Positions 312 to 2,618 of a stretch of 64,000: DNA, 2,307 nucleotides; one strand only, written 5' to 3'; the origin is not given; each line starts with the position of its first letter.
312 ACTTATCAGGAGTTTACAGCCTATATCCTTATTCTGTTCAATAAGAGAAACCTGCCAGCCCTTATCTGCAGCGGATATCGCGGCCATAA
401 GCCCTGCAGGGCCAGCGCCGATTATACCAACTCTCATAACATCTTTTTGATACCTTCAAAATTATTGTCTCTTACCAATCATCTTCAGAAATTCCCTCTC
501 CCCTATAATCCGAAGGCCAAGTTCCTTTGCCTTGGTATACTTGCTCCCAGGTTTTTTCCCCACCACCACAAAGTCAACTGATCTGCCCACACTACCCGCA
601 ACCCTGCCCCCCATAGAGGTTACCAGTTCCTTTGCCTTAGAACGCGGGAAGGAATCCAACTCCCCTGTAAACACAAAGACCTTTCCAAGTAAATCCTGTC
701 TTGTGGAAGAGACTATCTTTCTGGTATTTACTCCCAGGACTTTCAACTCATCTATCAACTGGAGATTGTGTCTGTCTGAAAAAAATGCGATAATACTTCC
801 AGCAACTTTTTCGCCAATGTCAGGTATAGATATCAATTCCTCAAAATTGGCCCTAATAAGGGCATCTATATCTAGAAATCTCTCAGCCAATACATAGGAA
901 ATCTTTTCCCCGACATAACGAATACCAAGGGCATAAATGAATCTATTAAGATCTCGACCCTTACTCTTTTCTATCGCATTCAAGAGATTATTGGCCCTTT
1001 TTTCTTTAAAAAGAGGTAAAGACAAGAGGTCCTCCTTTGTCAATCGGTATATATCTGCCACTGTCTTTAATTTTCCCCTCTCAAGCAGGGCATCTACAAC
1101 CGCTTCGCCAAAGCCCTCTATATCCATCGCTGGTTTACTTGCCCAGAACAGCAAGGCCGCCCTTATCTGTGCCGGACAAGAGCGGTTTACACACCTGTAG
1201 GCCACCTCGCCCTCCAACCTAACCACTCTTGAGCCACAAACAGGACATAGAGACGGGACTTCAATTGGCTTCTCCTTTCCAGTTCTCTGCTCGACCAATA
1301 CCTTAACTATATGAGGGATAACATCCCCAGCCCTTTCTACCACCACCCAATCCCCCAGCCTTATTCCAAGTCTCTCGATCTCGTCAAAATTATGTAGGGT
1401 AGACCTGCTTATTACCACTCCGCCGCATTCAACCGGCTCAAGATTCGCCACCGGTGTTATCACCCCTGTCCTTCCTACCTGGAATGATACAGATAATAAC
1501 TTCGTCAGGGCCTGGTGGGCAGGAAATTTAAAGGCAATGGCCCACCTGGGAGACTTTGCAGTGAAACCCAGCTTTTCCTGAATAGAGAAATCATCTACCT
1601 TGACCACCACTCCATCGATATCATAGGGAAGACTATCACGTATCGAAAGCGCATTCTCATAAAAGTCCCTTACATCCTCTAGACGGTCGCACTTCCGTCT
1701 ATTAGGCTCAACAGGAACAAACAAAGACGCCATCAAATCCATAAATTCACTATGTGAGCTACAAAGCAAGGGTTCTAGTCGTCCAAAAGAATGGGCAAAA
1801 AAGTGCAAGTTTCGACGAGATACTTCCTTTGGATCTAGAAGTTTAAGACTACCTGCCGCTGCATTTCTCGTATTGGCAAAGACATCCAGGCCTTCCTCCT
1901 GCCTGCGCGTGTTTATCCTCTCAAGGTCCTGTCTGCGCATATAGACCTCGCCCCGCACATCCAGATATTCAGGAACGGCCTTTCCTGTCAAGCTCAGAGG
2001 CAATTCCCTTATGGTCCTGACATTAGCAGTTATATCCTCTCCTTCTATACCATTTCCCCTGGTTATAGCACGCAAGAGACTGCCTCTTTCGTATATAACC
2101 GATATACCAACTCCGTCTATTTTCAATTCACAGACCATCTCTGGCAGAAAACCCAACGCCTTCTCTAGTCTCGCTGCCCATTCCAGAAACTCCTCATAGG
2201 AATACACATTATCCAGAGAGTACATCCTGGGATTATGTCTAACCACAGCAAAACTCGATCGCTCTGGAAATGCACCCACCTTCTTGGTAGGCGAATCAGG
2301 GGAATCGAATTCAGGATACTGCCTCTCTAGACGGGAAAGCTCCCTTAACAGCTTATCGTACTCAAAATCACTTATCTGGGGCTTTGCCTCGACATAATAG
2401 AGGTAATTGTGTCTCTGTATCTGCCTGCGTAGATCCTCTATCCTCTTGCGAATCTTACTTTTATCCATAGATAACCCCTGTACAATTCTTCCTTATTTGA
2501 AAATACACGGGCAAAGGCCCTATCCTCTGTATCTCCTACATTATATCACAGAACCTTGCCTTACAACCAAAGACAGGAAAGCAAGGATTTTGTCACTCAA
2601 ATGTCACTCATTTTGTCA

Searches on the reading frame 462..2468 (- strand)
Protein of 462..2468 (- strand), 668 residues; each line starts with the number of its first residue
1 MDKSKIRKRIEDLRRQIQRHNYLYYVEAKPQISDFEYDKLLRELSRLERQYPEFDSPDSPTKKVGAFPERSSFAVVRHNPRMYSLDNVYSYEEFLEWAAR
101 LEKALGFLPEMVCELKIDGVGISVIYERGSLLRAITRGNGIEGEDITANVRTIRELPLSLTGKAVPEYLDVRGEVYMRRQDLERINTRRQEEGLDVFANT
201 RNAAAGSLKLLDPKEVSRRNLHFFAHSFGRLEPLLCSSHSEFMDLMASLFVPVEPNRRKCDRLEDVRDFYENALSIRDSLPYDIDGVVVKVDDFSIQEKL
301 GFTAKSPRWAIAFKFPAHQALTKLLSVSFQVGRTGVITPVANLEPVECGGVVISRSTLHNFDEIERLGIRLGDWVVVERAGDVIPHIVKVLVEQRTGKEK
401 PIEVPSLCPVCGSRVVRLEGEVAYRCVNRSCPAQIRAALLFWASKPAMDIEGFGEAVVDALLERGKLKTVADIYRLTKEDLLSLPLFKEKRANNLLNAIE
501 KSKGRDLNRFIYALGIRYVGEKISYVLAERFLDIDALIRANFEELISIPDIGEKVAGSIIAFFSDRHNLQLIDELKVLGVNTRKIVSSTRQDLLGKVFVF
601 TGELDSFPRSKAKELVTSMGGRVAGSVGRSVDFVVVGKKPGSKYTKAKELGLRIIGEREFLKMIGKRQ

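Call 87: find_encoding_contigs(protein=window:462-2468:-, flank=10000, max_places=2)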
Protein window:462-2468:- (668 aa): 3 contigs read that carry it; 2 places shown.
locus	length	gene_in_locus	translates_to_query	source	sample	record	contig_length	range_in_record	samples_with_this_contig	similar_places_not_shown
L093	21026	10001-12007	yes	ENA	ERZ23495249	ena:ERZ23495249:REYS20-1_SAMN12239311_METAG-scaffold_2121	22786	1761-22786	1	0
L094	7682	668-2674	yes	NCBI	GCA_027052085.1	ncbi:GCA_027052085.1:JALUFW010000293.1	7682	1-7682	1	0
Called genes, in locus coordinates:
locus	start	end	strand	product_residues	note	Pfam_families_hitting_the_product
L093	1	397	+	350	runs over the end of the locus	PF01435:Peptidase_M48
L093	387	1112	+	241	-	PF11967:RecO_N, PF02565:RecO_C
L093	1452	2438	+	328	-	PF20030:bpMoxR, PF07726:AAA_3, PF07728:AAA_5, PF17863:AAA_lid_2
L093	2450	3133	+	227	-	PF01210:NAD_Gly3P_dh_N (faint), PF02254:TrkA_N, PF02737:3HCDH_N (weak), PF03446:NAD_binding_2 (weak), PF03721:UDPG_MGDP_dh_N (weak), PF03807:F420_oxidored (faint), PF02080:TrkA_C (weak)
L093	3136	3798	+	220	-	-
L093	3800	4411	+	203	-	PF01557:FAA_hydrolase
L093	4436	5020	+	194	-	-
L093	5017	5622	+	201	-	-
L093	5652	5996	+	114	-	-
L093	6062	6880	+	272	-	PF00565:SNase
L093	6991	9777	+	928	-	-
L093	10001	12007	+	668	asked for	PF22745:Nlig-Ia, PF01653:DNA_ligase_aden, PF03120:OB_DNA_ligase, PF03119:DNA_ligase_ZBD, PF12826:HHH_2, PF14520:HHH_5 (weak), PF00633:HHH (weak), PF00533:BRCT, +1 more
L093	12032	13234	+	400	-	PF00890:FAD_binding_2 (weak), PF01134:GIDA (faint), PF01266:DAO (faint), PF03486:HI0933_like, PF07992:Pyr_redox_2, PF12831:FAD_oxidored (weak), PF13450:NAD_binding_8 (faint), PF22780:HI0933_like_1st, +1 more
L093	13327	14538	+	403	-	PF00890:FAD_binding_2 (weak), PF01266:DAO (weak), PF01946:Thi4 (faint), PF07992:Pyr_redox_2, PF13450:NAD_binding_8, PF13738:Pyr_redox_3 (weak), PF00070:Pyr_redox, PF02852:Pyr_redox_dim, +1 more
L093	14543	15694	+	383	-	PF01041:DegT_DnrJ_EryC1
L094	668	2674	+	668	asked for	PF22745:Nlig-Ia, PF01653:DNA_ligase_aden, PF03120:OB_DNA_ligase, PF03119:DNA_ligase_ZBD, PF12826:HHH_2, PF14520:HHH_5 (weak), PF00633:HHH (weak), PF00533:BRCT, +1 more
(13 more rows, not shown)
